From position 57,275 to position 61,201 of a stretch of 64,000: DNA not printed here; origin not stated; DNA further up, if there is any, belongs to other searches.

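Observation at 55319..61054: Coupled CDP-alcohol transferase, CdsA-like cytidylyltransferase, polyprenol-type kinase and a 1209-aa GH13-like enzyme: a candidate undescribed glyco/phospholipid pathway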

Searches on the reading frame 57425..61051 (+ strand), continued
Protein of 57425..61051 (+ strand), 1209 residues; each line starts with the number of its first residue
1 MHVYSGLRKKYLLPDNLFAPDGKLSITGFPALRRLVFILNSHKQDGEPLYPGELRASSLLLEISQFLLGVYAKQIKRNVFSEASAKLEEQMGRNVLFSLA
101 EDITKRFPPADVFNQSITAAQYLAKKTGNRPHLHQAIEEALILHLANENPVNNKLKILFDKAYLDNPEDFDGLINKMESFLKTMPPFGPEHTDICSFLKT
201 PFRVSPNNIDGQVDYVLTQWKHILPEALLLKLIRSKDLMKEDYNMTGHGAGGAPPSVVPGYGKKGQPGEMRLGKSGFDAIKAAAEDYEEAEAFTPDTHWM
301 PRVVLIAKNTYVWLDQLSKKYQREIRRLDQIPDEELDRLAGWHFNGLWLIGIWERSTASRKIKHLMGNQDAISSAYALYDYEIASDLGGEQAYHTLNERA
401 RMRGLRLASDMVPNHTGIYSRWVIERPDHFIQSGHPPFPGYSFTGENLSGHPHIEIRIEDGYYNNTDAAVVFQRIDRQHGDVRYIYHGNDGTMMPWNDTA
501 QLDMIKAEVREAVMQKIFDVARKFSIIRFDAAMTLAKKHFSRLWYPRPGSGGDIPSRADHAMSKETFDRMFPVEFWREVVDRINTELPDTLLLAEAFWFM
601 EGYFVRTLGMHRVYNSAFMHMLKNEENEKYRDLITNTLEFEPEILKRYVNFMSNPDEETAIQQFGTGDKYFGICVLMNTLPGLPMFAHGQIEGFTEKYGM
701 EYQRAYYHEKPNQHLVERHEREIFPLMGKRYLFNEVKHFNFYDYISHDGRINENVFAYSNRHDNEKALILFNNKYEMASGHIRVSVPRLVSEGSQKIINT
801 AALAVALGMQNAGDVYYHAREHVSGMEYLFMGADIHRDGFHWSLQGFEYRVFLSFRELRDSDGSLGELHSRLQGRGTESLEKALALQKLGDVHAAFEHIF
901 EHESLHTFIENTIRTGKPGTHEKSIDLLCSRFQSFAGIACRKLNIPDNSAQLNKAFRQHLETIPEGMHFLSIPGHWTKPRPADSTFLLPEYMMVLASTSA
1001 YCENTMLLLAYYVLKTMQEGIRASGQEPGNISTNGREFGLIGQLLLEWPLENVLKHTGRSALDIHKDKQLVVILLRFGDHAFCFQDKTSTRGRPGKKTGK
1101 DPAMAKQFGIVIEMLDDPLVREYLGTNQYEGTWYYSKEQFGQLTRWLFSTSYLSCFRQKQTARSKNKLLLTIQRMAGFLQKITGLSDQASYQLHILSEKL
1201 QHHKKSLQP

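Call 10: find_related_loci(query=A1, collection=genome_contigs, flank=10000)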
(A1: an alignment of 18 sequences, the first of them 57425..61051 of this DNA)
Query A1 (1209 aa) in genome_contigs; peptide patterns used: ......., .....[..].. (x = any residue, [..] = any of these).
600 stretches matched a pattern (row limit reached: there are more); 588 encode a relative of the query (tblastn E <= 1e-3); the best 80 are kept; 80 distinct loci.
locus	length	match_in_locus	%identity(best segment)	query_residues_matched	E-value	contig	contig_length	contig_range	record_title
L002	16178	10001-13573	52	2-1196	0e+0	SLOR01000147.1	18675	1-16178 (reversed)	MAG: Bacteroidales bacterium isolate CSSed165cm_466 CSSed16-5cm-7527, whole genome shotgun sequence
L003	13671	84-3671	53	2-1206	0e+0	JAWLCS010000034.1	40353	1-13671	MAG: Bacteroidales bacterium isolate 15dZY3.bin.68 NODE_1370_length_40353_cov_24.783872, whole genome shotgun sequence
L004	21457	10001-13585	51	1-1201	0e+0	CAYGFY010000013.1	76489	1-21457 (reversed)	MAG TPA_asm: uncultured Bacteroidales bacterium isolate ERP113451_co2_177 genome assembly, contig: NODE_99_length_76489_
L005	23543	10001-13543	50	1-1200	0e+0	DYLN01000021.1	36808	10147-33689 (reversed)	MAG TPA_asm: Melioribacter roseus isolate SulCav_AS07-7_2_36_23 SulCav_AS07_7_1017_length_36808_cov_15_278998, whole gen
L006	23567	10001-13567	48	1-1199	0e+0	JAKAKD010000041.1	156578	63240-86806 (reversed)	MAG: Bacteroidetes bacterium isolate WY4.bin45 NODE_78_length_156578_cov_16.563109, whole genome shotgun sequence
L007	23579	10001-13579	47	1-1201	0e+0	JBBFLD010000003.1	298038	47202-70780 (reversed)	MAG: Melioribacteraceae bacterium isolate Uz-U4-16 NODE_3_length_298038_cov_11.059437, whole genome shotgun sequence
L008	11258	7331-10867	49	1-1191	0e+0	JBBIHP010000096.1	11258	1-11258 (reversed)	MAG: Ignavibacteria bacterium isolate RSS170216_bin_117 NODE_2598_length_11258_cov_5.367580, whole genome shotgun sequen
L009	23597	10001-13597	50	1-1201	0e+0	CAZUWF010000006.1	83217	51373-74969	MAG TPA_asm: uncultured Bacteroidales bacterium isolate SRP257756_co1_246 genome assembly, contig: NODE_98_length_83217_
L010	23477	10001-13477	48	1-1193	0e+0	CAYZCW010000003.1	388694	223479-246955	MAG TPA_asm: uncultured Bacteroidales bacterium isolate SRP241341_co1_227 genome assembly, contig: NODE_7_length_388694_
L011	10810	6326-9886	48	1-1202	0e+0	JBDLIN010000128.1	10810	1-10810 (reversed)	MAG: Bacteroidota bacterium isolate MAG032 MAG032_128, whole genome shotgun sequence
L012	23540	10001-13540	46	1-1202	0e+0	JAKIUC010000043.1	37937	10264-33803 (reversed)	MAG: Melioribacteraceae bacterium isolate D96SM.bin.9 NODE_813_length_37937_cov_5.580772, whole genome shotgun sequence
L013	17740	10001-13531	45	1-1202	0e+0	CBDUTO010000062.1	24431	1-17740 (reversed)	MAG TPA_asm: uncultured Melioribacteraceae bacterium isolate SRR22302365_binner12_Refined_155 genome assembly, contig: E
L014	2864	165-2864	57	1-899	0e+0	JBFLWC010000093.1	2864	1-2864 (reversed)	MAG: Bacteroidota bacterium isolate MAG022 MAG022_93, whole genome shotgun sequence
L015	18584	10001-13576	49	1-1206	0e+0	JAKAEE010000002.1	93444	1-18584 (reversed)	MAG: Bacteroidetes bacterium isolate WY1.bin124 NODE_372_length_93444_cov_15.312773, whole genome shotgun sequence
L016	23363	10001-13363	46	52-1205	0e+0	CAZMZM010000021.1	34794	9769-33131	MAG TPA_asm: uncultured Melioribacter sp. isolate binchicken_co291_86 genome assembly, contig: NODE_174_length_34794_cov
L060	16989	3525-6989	48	2-1209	0e+0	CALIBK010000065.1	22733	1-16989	MAG: uncultured bacterium isolate S1_Bin_MAXBIN__233_1 genome assembly, contig: c_000001888583, whole genome shotgun seq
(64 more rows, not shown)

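Call 12: find_encoding_contigs(protein=P0002, flank=8000, max_places=2)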
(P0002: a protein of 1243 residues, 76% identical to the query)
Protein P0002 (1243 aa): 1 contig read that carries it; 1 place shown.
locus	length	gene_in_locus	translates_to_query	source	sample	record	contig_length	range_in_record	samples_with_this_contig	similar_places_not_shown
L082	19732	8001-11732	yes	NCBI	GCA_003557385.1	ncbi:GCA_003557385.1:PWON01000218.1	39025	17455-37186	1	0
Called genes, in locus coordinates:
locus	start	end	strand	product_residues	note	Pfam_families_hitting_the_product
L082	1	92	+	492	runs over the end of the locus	PF01406:tRNA-synt_1e, PF09334:tRNA-synt_1g (faint), PF09190:DALR_2, PF23493:CysS_C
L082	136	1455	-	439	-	PF02321:OEP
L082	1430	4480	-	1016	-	PF00873:ACR_tran, PF03176:MMPL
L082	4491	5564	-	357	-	PF25917:BSH_RND, PF25954:Beta-barrel_RND_2, PF25967:RND-MFP_C, PF25989:YknX_C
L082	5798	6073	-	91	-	-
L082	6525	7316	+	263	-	PF01148:CTP_transf_1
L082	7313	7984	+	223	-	-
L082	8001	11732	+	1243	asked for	PF00128:Alpha-amylase (weak)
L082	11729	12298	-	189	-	-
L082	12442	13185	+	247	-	PF10988:DUF2807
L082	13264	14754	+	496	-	PF10988:DUF2807, PF13568:OMP_b-brl_2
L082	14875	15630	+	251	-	PF20772:TACO1_YebC_N, PF01709:Transcrip_reg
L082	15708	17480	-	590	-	PF00005:ABC_tran, PF13191:AAA_16 (faint), PF13304:AAA_21 (faint), PF13401:AAA_22 (faint), PF08352:oligo_HPY (faint), PF02463:SMC_N (weak), PF00005:ABC_tran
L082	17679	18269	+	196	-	-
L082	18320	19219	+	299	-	PF00561:Abhydrolase_1, PF12146:Hydrolase_4, PF12697:Abhydrolase_6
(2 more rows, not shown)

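Call 13: find_encoding_contigs(protein=P0003, flank=8000, max_places=2)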
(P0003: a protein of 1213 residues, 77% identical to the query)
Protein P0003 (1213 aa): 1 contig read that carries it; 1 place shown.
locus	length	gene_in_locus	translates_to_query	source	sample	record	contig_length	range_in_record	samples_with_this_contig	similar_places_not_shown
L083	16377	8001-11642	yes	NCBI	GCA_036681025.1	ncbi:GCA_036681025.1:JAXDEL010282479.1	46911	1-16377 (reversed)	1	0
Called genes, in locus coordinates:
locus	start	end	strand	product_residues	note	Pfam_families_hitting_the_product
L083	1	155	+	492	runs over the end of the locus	PF01406:tRNA-synt_1e, PF09334:tRNA-synt_1g (faint), PF09190:DALR_2, PF23493:CysS_C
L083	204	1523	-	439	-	PF02321:OEP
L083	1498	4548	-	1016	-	PF00873:ACR_tran, PF03176:MMPL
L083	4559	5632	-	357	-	PF25917:BSH_RND, PF25954:Beta-barrel_RND_2, PF25967:RND-MFP_C, PF25975:CzcB_C (faint), PF25989:YknX_C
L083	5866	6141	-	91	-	-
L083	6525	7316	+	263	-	PF01148:CTP_transf_1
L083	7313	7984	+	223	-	-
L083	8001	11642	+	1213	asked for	-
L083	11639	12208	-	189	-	-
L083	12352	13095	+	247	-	PF10988:DUF2807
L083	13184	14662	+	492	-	PF10988:DUF2807, PF13568:OMP_b-brl_2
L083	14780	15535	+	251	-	PF20772:TACO1_YebC_N, PF01709:Transcrip_reg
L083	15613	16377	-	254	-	?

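Call 14: find_encoding_contigs(protein=P0005, flank=8000, max_places=2)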
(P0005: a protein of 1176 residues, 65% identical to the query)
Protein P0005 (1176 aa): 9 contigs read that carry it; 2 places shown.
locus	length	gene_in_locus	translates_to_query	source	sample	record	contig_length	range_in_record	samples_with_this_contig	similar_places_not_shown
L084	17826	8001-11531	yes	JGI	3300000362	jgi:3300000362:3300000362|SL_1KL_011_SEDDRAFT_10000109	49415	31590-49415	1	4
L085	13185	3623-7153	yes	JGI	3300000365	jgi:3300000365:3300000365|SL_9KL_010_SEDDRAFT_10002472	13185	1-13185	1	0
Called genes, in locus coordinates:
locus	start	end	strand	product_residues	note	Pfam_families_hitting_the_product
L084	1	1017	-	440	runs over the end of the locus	PF02321:OEP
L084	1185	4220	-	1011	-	PF00873:ACR_tran, PF03176:MMPL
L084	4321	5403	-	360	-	PF25917:BSH_RND, PF25973:BSH_CzcB (weak), PF25954:Beta-barrel_RND_2, PF25944:Beta-barrel_RND (weak), PF25967:RND-MFP_C (weak), PF25989:YknX_C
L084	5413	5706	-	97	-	-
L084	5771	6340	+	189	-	PF01066:CDP-OH_P_transf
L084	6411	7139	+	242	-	PF01148:CTP_transf_1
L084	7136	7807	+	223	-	-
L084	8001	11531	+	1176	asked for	PF00128:Alpha-amylase (weak)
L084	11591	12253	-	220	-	-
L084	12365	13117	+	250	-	PF10988:DUF2807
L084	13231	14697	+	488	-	PF10988:DUF2807, PF13568:OMP_b-brl_2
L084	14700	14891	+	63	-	-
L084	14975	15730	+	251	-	PF20772:TACO1_YebC_N, PF01709:Transcrip_reg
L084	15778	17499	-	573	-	PF00005:ABC_tran, PF02463:SMC_N (faint), PF13191:AAA_16 (faint), PF13401:AAA_22 (faint), PF05729:NACHT (faint), PF13304:AAA_21 (faint), PF08352:oligo_HPY (faint), PF00005:ABC_tran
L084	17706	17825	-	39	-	?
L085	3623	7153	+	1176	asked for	PF00128:Alpha-amylase (weak)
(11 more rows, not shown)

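Call 15: find_encoding_contigs(protein=P0006, flank=8000, max_places=2)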
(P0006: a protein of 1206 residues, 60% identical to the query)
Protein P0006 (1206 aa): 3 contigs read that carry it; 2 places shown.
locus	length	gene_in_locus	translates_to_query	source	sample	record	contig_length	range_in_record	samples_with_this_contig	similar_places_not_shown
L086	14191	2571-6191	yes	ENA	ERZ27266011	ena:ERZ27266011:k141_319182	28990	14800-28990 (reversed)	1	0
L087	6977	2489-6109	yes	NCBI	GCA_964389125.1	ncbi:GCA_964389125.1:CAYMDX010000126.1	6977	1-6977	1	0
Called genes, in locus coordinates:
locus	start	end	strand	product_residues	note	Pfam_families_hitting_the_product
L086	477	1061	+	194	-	PF01066:CDP-OH_P_transf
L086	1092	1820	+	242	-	PF01148:CTP_transf_1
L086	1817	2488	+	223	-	-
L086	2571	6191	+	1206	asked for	PF00128:Alpha-amylase (weak)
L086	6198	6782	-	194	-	-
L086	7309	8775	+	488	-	PF10988:DUF2807, PF13568:OMP_b-brl_2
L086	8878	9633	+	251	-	PF20772:TACO1_YebC_N, PF01709:Transcrip_reg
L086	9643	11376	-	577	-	PF00005:ABC_tran, PF13191:AAA_16 (faint), PF13401:AAA_22 (faint), PF13304:AAA_21 (faint), PF08352:oligo_HPY (faint), PF00005:ABC_tran, PF02463:SMC_N (weak)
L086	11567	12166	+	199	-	-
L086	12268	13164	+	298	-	PF00561:Abhydrolase_1, PF12146:Hydrolase_4, PF12697:Abhydrolase_6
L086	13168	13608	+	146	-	PF03544:TonB_C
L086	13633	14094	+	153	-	PF01242:PTPS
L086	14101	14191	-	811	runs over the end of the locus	PF13620:CarboxypepD_reg (weak), PF13715:CarbopepD_reg_2, PF18939:DUF5686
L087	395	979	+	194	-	PF01066:CDP-OH_P_transf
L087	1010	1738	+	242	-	PF01148:CTP_transf_1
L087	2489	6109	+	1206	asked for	PF00128:Alpha-amylase (weak)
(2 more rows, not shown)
